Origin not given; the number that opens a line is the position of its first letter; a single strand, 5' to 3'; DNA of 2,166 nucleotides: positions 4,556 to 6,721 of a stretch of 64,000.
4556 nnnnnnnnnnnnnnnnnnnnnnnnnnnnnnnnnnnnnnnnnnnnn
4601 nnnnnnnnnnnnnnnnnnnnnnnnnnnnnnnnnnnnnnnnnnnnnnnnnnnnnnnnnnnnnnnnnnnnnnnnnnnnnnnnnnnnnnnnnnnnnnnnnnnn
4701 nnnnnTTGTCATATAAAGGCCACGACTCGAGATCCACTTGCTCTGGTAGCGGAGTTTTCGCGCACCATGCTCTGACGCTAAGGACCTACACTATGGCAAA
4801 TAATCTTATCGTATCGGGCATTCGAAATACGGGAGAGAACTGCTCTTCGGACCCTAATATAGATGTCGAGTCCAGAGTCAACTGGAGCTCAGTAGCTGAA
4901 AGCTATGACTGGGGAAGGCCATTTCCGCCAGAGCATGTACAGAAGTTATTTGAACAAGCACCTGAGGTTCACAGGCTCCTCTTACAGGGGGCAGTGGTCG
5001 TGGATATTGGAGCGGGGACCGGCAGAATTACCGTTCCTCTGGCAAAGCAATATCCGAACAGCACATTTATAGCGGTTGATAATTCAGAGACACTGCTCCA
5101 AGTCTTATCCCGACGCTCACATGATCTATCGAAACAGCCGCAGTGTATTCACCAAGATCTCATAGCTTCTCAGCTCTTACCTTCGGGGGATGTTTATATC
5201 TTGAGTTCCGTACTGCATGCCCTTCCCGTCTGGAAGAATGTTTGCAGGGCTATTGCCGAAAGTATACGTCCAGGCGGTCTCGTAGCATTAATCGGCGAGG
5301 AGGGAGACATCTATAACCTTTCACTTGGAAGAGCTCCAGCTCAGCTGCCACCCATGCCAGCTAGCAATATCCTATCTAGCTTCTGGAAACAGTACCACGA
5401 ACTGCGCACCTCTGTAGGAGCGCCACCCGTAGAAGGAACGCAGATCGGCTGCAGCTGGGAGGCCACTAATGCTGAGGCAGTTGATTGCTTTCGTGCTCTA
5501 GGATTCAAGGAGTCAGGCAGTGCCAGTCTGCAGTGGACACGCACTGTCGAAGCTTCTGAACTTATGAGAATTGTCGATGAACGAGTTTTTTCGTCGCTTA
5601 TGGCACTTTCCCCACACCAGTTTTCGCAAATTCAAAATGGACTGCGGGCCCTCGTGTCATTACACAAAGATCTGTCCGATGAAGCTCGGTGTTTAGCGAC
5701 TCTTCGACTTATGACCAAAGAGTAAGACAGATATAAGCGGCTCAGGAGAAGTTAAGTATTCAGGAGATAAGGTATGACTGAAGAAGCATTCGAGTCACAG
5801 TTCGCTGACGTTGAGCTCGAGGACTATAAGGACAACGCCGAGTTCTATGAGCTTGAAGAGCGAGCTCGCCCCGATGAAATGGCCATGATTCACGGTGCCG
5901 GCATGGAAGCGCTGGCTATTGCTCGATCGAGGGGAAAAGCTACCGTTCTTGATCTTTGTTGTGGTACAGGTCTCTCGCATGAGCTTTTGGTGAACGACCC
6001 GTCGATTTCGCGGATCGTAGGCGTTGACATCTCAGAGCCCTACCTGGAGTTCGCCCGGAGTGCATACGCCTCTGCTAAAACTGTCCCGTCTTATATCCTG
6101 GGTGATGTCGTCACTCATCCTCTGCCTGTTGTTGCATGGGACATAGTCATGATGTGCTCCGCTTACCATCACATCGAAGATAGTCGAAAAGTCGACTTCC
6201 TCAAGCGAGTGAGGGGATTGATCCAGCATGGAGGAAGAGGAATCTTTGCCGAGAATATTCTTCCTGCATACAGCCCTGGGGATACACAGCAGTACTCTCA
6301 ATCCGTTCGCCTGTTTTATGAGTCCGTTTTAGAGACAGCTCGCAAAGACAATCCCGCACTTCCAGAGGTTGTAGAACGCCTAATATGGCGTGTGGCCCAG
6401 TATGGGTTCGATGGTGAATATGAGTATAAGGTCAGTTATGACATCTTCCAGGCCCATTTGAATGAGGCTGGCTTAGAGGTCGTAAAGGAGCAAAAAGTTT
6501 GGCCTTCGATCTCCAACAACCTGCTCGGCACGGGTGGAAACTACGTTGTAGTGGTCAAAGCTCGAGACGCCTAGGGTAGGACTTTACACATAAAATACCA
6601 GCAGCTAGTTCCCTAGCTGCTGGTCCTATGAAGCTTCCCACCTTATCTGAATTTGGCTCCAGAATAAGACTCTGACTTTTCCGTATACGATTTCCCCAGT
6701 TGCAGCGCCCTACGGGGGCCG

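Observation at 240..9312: Four diverged paralogs of an unrecognised protein domain within 9 kb (family A)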

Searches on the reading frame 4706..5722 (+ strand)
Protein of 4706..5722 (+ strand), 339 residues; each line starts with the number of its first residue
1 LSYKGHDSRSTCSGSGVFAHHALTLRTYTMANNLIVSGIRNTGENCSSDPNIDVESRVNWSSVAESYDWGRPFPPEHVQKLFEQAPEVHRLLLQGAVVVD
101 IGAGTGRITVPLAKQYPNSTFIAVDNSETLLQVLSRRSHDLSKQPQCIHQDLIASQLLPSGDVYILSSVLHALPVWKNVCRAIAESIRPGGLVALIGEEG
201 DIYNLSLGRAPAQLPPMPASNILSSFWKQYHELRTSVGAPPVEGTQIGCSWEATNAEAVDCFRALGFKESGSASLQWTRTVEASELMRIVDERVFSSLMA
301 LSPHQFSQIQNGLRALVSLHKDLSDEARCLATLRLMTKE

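Call 4: search_protein_families(library=pfam, proteins=[window:4706-5722:+], max_evalue=0.01)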
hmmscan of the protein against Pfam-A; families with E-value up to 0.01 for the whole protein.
window:4706-5722:+ (339 aa): 10 families
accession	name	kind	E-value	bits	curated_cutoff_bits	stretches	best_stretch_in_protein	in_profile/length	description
PF08242.18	Methyltransf_12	-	7.5e-13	49.5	30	1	99-192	1-97/98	Methyltransferase domain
PF13649.12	Methyltransf_25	-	1.5e-11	45.2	27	1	98-191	1-97/97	Methyltransferase domain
PF08241.18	Methyltransf_11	-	5e-10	40.3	21.2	1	99-194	1-94/95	Methyltransferase domain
PF13847.12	Methyltransf_31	-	1.7e-07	31.4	27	1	95-194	4-108/145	Methyltransferase domain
PF00891.24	Methyltransf_2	-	1.2e-06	28.4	22.3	1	97-196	65-165/210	O-methyltransferase domain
PF13489.12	Methyltransf_23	-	7.4e-06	26.2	27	1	86-195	11-116/164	Methyltransferase domain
PF02390.23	Methyltransf_4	-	1.2e-05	25.3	24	1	96-141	3-48/173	Putative methyltransferase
PF24675.1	NpmA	-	3.8e-05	23.5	60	1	95-139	24-68/214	16S rRNA (adenine(1408)-N(1))-methyltransferase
PF00398.26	RrnaAD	-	0.00015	21.4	24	1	94-156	30-89/263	Ribosomal RNA adenine dimethylase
PF05175.20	MTS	-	0.0002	21.5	23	1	96-155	33-93/170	Methyltransferase small domain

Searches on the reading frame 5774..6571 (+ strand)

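Call 4: search_protein_families(library=pfam, proteins=[window:5774-6571:+], max_evalue=0.01)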
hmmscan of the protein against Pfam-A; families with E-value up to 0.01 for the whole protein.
window:5774-6571:+ (266 aa): 8 families
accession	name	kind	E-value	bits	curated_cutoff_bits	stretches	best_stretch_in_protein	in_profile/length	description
PF13649.12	Methyltransf_25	-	6.1e-14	52.9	27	1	58-154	1-97/97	Methyltransferase domain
PF08241.18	Methyltransf_11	-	3.4e-12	47.3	21.2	1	59-157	1-94/95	Methyltransferase domain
PF08242.18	Methyltransf_12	-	8.9e-09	36.4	30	1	59-155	1-97/98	Methyltransferase domain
PF00891.24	Methyltransf_2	-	5.6e-06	26.3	22.3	1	53-180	61-186/210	O-methyltransferase domain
PF13847.12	Methyltransf_31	-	4.5e-05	23.6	27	1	54-154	3-105/145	Methyltransferase domain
PF01209.24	Ubie_methyltran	-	0.00046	20.1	20.1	1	53-160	46-153/233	ubiE/COQ5 methyltransferase family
PF13489.12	Methyltransf_23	-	0.0011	19.2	27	1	51-139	19-99/164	Methyltransferase domain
PF03291.22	mRNA_G-N7_MeTrfase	-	0.003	17.2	26.6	1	55-100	62-106/315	mRNA (guanine-N(7))-methyltransferase domain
